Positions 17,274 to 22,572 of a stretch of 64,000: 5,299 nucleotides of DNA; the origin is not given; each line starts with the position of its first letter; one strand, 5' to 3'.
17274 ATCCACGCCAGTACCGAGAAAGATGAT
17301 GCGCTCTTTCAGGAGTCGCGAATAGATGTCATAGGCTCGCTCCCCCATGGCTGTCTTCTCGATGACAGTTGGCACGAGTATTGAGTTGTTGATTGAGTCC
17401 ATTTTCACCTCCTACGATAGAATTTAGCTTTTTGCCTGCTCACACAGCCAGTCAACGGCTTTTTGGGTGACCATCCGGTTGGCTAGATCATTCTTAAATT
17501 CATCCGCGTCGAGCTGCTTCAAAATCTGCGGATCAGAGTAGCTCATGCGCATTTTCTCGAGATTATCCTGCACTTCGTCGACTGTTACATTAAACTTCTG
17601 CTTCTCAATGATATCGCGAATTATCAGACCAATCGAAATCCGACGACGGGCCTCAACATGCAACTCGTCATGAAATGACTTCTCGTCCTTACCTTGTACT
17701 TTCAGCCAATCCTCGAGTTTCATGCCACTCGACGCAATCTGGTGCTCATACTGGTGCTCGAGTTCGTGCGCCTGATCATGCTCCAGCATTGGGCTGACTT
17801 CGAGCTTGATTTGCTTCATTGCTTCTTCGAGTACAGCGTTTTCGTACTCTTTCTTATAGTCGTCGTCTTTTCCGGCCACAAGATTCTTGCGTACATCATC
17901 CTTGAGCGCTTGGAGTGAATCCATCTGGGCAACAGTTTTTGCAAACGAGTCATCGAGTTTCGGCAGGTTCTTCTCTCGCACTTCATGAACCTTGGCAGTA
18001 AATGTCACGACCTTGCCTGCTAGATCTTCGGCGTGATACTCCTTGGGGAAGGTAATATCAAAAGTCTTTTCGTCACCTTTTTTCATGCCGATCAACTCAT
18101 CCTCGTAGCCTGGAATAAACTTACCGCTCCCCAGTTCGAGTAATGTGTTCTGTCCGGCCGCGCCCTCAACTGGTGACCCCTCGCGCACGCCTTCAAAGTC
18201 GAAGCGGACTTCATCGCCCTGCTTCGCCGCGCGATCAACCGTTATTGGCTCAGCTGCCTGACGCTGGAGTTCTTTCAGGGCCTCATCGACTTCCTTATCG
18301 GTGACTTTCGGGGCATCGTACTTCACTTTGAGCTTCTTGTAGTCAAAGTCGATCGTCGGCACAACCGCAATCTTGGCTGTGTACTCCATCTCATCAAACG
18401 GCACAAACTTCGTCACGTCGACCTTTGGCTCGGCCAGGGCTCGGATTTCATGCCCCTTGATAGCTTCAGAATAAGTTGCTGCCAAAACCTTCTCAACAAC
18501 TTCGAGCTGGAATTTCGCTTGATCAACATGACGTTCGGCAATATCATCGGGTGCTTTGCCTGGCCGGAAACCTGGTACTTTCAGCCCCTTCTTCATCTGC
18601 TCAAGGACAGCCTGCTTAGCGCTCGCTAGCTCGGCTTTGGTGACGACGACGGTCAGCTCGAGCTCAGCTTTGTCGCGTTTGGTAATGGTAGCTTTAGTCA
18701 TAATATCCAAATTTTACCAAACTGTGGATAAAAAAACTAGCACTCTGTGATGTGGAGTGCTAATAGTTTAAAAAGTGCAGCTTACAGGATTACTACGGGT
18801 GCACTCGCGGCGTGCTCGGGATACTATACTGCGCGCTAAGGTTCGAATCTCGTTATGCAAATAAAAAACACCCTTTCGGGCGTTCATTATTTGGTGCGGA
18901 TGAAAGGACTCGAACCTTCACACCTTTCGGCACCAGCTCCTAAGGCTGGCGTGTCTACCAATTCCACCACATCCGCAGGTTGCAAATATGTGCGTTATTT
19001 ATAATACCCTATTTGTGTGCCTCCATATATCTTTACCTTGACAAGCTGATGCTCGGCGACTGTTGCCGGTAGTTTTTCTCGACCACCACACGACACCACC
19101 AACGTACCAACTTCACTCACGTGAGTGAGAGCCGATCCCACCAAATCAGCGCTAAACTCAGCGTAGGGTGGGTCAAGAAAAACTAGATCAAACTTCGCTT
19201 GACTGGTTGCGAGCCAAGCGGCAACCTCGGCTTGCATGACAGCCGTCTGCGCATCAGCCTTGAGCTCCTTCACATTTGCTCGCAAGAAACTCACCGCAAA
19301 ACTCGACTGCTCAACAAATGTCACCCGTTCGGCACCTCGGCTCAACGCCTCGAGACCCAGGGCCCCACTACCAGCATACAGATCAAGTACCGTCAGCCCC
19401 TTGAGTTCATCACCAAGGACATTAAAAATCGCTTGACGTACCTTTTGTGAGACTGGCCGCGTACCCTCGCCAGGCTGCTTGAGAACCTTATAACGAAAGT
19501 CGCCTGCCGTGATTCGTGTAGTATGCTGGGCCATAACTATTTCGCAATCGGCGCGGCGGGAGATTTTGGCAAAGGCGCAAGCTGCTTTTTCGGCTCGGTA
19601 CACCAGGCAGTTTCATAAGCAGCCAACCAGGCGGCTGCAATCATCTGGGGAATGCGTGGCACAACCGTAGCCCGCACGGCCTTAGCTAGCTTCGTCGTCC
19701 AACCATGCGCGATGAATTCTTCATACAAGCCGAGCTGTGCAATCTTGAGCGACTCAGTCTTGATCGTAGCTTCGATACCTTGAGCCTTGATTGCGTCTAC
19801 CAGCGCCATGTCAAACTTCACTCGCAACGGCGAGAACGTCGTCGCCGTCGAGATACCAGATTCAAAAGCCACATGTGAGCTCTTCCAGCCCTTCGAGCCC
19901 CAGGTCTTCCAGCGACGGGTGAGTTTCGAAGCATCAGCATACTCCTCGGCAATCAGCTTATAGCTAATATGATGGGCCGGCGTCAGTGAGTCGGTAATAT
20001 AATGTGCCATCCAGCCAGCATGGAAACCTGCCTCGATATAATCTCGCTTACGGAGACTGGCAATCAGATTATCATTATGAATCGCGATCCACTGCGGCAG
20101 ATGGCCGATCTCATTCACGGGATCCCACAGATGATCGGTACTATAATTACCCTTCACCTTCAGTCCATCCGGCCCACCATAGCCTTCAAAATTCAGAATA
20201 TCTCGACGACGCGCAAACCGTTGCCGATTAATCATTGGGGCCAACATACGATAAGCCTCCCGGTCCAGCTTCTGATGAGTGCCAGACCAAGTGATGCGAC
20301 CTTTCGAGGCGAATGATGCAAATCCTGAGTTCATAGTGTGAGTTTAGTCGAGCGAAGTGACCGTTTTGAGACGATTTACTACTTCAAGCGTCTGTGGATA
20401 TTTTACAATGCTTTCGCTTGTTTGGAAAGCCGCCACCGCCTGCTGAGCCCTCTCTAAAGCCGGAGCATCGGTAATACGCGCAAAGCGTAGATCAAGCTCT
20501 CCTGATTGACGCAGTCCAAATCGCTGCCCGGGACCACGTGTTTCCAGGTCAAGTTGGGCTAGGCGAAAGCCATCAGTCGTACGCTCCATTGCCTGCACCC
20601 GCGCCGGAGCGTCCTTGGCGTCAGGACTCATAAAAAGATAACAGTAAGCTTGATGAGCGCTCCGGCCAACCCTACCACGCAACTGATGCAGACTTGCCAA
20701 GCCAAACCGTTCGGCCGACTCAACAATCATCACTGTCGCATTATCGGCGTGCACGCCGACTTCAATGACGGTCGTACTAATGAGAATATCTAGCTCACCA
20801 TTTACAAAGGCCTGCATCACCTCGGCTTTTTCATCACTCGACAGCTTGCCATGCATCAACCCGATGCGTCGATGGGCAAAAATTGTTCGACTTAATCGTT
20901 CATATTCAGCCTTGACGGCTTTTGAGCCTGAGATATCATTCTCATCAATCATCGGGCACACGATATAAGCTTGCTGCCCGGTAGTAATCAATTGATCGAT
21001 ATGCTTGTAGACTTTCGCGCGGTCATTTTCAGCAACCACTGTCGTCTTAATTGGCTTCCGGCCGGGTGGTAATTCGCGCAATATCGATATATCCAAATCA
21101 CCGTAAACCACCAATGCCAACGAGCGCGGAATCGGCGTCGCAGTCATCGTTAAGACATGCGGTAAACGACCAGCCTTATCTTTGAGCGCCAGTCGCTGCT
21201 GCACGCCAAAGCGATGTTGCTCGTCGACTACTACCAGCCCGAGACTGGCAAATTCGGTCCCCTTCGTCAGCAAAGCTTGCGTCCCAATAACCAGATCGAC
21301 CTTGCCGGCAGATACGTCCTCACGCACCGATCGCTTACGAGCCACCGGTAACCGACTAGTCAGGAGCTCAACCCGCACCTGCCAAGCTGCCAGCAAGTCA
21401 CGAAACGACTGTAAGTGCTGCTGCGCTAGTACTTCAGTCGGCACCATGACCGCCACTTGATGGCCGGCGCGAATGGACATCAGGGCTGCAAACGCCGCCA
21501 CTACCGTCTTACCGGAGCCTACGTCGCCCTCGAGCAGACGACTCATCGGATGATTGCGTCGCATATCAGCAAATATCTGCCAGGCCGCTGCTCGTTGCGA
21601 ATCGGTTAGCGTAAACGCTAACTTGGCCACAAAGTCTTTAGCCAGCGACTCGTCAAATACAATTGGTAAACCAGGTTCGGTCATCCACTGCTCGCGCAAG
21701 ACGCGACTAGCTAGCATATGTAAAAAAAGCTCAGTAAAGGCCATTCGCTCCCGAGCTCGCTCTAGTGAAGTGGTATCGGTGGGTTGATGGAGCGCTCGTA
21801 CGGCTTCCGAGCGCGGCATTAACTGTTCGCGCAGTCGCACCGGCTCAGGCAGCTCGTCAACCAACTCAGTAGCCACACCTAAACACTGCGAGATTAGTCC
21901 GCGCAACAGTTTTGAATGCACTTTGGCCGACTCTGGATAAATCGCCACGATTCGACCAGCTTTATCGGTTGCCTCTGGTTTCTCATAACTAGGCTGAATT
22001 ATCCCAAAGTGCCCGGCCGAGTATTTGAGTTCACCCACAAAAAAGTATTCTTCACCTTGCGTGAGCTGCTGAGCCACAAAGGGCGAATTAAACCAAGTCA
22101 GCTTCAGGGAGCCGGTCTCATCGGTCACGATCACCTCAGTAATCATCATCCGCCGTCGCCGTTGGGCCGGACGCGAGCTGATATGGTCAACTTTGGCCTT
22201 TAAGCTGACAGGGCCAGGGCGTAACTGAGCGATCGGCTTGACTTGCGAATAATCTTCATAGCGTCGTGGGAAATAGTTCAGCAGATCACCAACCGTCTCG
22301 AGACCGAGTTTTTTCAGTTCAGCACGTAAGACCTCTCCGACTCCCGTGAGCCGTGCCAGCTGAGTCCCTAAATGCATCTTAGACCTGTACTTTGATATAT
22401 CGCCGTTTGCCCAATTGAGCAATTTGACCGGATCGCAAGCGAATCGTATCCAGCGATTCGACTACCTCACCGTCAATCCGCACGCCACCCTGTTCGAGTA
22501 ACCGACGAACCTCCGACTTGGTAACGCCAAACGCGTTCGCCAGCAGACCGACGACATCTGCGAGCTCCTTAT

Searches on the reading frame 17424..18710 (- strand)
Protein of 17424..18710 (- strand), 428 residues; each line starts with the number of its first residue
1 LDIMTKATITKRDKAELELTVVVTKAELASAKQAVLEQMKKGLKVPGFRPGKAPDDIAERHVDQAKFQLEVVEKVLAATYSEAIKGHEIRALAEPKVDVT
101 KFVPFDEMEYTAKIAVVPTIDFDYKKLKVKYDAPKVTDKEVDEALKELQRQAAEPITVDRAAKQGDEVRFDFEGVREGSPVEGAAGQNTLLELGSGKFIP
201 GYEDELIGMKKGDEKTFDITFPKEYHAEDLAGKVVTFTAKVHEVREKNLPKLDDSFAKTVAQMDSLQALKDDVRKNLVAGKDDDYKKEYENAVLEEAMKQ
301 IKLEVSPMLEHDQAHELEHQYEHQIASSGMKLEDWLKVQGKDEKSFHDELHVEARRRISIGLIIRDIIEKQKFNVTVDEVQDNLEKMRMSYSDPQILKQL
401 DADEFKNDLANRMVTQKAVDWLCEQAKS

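Call 59: search_protein_families(library=ncbifam, proteins=[window:17424-18710:-], max_evalue=1e-10)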
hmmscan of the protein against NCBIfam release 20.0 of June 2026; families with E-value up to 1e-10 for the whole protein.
window:17424-18710:- (428 aa): 1 family
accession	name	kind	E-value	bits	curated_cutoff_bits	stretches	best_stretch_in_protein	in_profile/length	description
TIGR00115.1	tig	equivalog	3.7e-106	355.4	180.2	1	16-422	2-409/410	trigger factor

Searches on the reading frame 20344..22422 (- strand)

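Call 59: search_protein_families(library=ncbifam, proteins=[window:20344-22422:-], max_evalue=1e-10)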
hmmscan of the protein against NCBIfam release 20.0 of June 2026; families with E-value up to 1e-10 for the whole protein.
window:20344-22422:- (692 aa): 21 families
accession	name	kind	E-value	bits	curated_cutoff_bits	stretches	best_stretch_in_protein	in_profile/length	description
NF008168.0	PRK10917.2-2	equivalog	5.6e-237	788.9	718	1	13-686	104-782/795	ATP-dependent DNA helicase RecG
NF008165.0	PRK10917.1-3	equivalog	3.4e-226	753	711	1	16-687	4-680/692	ATP-dependent DNA helicase RecG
TIGR00643.1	recG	equivalog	1.2e-206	688.2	659.4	1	39-662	1-628/629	ATP-dependent DNA helicase RecG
NF008170.0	PRK10917.2-4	equivalog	2.6e-197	657.5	975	1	10-668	121-797/826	ATP-dependent DNA helicase RecG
NF008163.0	PRK10917.1-1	equivalog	3.3e-181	604.1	796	1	20-664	9-664/692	ATP-dependent DNA helicase RecG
NF008167.0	PRK10917.2-1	equivalog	6.3e-168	560.2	995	2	155-676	167-723/744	ATP-dependent DNA helicase RecG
NF008166.0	PRK10917.1-4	equivalog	4.9e-165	550.5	864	1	31-666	22-680/705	ATP-dependent DNA helicase RecG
NF008164.0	PRK10917.1-2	equivalog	1.6e-162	542.4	785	1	20-664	13-668/704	ATP-dependent DNA helicase RecG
TIGR00580.2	mfd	equivalog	1.5e-110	371.1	800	1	248-643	410-800/907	transcription-repair coupling factor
NF008169.0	PRK10917.2-3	equivalog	1.5e-94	317.8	555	1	34-666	9-606/610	ATP-dependent DNA helicase RecG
NF007966.0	PRK10689.1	equivalog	4.7e-84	282.9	1329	1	250-644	579-968/1148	transcription-repair coupling factor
TIGR00595.1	priA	equivalog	9.5e-18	64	230.35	1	296-409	1-109/509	replication restart helicase PriA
NF004067.0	PRK05580.1-4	equivalog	3.9e-17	61.9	763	1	235-414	171-339/737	primosomal protein N'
NF004070.0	PRK05580.2-2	equivalog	1.9e-16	59.4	921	1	266-409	191-329/729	primosomal protein N'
NF004066.1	PRK05580.1-3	equivalog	1.2e-15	56.9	813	1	205-406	191-380/788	primosomal protein N'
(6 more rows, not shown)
